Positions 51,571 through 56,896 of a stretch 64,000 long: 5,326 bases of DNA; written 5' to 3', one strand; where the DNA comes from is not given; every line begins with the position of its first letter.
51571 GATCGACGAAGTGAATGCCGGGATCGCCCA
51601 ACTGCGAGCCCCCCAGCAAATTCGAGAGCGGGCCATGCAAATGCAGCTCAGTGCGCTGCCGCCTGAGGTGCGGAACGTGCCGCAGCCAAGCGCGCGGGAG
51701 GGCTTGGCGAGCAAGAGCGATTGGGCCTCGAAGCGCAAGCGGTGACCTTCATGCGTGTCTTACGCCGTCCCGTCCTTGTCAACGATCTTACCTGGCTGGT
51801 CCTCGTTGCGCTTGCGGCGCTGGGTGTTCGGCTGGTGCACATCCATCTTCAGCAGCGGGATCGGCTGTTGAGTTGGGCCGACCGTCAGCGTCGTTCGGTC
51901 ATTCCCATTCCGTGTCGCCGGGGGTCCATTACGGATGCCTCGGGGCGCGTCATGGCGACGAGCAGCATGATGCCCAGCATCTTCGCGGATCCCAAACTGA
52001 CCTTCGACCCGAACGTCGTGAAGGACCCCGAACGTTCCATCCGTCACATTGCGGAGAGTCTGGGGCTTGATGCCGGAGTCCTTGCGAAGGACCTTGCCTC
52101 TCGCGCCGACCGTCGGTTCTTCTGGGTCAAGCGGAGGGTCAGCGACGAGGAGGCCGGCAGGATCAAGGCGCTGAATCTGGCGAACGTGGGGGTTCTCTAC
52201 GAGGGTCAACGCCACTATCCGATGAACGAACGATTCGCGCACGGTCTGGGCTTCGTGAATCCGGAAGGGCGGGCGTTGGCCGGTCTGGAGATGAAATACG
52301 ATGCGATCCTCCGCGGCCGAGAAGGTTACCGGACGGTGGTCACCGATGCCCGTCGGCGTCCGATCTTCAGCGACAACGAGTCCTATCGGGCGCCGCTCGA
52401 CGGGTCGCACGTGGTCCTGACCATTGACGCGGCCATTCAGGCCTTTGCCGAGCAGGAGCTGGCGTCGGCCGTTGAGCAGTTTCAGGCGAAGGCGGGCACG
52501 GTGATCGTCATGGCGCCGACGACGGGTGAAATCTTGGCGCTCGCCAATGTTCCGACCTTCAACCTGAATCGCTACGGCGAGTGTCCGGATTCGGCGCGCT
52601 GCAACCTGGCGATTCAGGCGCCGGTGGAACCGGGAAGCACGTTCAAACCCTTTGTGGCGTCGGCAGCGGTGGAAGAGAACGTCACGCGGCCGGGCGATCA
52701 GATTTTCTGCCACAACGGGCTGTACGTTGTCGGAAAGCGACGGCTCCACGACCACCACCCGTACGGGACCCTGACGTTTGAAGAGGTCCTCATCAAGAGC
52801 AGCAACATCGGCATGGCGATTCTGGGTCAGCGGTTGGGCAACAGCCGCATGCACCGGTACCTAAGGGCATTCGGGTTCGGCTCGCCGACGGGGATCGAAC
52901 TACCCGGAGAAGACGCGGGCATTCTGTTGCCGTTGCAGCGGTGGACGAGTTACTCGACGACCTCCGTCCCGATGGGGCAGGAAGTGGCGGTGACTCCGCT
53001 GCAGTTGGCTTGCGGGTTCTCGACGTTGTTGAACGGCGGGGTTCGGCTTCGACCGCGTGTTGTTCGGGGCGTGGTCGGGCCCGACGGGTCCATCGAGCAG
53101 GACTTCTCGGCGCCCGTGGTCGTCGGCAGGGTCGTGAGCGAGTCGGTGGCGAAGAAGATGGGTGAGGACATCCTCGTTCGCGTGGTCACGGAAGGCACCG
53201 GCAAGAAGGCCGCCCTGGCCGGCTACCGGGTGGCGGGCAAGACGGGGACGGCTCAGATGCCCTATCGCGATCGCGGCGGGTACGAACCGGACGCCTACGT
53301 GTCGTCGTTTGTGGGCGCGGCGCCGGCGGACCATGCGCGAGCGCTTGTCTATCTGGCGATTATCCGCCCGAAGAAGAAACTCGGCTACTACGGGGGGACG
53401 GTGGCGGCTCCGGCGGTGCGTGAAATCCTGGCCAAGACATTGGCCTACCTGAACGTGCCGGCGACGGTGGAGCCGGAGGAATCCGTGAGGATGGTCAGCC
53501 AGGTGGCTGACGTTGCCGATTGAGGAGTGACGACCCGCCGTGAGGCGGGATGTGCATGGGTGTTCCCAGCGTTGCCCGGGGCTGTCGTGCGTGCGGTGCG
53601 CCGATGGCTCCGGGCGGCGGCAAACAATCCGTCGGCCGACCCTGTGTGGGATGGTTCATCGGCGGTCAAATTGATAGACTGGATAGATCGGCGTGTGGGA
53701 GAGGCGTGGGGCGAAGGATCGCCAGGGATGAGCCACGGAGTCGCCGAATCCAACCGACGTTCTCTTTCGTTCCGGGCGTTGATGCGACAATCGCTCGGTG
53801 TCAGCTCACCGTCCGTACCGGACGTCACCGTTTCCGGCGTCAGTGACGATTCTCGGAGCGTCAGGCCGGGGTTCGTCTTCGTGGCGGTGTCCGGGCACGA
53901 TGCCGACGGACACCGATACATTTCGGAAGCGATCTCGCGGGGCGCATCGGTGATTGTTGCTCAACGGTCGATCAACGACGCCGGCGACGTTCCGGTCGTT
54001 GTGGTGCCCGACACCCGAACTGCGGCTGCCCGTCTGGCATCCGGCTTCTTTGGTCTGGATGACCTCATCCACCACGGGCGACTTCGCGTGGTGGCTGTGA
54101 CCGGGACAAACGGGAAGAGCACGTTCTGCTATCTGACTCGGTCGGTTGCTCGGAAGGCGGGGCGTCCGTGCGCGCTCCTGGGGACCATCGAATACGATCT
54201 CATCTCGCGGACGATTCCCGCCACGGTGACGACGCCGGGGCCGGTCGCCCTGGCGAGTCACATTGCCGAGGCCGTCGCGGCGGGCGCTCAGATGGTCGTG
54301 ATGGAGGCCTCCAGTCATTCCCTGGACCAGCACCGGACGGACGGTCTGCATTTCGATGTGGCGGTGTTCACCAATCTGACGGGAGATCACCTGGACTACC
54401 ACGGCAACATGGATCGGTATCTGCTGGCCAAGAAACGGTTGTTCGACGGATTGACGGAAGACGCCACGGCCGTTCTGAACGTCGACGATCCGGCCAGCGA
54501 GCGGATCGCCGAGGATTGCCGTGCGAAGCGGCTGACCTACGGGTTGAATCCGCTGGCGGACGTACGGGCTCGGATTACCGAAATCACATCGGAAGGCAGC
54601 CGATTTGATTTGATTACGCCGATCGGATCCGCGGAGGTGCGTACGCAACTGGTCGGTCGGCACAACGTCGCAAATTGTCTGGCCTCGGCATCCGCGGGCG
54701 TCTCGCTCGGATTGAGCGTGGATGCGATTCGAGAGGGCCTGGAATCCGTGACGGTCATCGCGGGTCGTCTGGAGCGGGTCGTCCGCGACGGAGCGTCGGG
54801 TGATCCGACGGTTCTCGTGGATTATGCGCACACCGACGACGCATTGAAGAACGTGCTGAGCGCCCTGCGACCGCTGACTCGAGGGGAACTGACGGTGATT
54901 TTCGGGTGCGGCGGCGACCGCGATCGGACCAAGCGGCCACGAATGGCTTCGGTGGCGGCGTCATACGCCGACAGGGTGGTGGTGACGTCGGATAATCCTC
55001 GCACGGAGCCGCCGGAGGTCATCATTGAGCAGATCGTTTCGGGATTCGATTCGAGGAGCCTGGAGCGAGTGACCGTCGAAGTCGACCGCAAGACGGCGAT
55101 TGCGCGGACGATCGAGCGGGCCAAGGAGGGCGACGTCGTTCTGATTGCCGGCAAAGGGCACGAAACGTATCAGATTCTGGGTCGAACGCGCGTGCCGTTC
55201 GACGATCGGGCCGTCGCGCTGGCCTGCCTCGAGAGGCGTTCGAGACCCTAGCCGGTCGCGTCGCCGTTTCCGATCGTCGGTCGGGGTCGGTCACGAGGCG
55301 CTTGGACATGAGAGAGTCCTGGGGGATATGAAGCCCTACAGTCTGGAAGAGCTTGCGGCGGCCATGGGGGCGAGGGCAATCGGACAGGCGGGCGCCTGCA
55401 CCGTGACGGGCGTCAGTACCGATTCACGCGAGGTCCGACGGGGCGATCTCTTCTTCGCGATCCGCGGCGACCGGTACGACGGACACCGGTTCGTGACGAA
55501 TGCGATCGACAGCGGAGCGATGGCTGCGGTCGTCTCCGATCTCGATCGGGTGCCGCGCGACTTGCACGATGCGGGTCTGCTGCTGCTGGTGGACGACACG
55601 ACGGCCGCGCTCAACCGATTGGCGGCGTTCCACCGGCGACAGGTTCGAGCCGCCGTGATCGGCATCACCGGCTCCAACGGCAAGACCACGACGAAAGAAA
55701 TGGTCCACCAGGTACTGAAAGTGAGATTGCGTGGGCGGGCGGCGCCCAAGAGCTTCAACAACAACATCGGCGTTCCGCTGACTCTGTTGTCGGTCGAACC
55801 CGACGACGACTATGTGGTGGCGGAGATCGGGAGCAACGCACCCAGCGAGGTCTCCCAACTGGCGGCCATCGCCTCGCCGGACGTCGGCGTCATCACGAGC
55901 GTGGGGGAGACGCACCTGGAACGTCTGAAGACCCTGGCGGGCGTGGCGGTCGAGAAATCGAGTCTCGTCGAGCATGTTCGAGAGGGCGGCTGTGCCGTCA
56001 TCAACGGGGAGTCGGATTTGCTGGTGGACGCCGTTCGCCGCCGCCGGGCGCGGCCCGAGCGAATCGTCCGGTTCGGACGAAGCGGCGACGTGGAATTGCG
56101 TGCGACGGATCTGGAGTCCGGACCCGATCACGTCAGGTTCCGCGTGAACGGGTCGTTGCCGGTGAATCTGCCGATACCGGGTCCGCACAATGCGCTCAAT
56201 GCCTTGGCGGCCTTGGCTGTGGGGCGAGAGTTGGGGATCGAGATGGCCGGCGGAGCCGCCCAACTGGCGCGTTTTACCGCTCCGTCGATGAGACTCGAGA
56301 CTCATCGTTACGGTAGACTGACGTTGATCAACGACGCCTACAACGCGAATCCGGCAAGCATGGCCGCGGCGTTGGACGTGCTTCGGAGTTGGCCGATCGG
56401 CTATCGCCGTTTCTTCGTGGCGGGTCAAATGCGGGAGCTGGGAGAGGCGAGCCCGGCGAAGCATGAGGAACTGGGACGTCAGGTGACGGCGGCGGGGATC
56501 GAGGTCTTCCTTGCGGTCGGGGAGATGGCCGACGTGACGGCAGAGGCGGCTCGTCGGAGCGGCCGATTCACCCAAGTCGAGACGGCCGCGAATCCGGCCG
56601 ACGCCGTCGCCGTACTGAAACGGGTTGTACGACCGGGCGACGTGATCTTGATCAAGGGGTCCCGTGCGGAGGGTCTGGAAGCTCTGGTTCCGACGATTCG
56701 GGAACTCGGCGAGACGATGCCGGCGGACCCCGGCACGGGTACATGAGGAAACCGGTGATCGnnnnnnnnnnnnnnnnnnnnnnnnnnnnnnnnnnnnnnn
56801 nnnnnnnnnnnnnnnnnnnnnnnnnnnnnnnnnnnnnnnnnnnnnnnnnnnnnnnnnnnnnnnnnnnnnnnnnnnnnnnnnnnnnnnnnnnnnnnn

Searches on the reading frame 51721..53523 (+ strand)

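Call 40: search_protein_families(library=pfam, proteins=[window:51721-53523:+], max_evalue=0.001)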
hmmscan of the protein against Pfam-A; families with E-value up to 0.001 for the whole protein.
window:51721-53523:+ (600 aa): 2 families
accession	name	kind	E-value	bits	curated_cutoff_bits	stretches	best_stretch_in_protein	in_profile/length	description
PF00905.27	Transpeptidase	-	4.9e-71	239.8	22.1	1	259-570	1-298/299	Penicillin binding protein transpeptidase domain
PF03717.20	PBP_dimer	-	6.4e-14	53.2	24.4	1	63-213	2-174/180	Penicillin-binding Protein dimerisation domain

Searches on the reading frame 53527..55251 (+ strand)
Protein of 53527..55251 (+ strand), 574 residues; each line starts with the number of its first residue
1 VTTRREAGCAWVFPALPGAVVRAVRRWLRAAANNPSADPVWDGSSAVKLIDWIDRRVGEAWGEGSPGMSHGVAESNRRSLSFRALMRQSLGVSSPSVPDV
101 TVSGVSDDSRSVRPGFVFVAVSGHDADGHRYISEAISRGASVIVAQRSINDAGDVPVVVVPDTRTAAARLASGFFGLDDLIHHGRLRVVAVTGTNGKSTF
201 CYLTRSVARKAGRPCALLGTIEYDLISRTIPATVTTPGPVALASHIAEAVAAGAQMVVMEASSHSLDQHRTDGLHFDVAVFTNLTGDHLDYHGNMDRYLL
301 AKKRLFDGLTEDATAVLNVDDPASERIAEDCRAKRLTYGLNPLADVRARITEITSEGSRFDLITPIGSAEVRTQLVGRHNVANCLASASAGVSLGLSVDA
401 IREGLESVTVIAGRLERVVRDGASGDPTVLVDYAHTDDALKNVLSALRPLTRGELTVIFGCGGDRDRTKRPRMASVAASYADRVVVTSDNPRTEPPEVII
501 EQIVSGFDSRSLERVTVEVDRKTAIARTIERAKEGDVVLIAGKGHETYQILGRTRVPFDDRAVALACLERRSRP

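Call 40: search_protein_families(library=pfam, proteins=[window:53527-55251:+], max_evalue=0.001)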
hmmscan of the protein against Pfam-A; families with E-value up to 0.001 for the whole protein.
window:53527-55251:+ (574 aa): 3 families
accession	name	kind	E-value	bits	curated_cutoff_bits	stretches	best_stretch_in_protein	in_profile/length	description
PF08245.18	Mur_ligase_M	-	4e-51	174.3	24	1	191-390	1-199/200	Mur ligase middle domain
PF02875.26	Mur_ligase_C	-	4.3e-32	112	28.4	1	413-544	1-127/127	Mur ligase, glutamate ligase domain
PF01225.30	Mur_ligase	-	3.3e-09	37.4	21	1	102-174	2-94/95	Mur ligase family, catalytic domain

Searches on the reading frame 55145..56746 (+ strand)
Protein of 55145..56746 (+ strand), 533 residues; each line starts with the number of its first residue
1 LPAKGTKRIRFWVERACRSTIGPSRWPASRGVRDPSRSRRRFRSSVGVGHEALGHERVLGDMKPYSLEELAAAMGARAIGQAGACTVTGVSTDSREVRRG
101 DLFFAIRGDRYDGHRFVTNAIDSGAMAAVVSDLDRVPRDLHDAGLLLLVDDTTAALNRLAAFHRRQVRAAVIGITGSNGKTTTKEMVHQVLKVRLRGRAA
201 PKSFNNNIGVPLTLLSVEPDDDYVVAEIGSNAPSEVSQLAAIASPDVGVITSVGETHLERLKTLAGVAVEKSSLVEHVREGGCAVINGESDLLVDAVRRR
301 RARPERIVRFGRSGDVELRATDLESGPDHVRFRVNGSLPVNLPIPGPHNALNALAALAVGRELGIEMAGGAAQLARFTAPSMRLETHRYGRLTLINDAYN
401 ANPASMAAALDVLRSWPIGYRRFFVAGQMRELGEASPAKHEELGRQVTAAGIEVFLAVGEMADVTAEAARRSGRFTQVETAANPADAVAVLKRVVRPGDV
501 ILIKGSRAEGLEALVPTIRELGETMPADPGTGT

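Call 41: search_protein_families(library=pfam, proteins=[window:55145-56746:+], max_evalue=0.001)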
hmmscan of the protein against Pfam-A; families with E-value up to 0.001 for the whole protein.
window:55145-56746:+ (533 aa): 3 families
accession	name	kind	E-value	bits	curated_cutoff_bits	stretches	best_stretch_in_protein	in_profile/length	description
PF08245.18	Mur_ligase_M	-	7.4e-40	137.5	24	1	174-359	1-199/200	Mur ligase middle domain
PF02875.26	Mur_ligase_C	-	2.9e-20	73.8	28.4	1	382-507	1-127/127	Mur ligase, glutamate ligase domain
PF01225.30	Mur_ligase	-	3.9e-10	40.4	21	1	87-161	2-92/95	Mur ligase family, catalytic domain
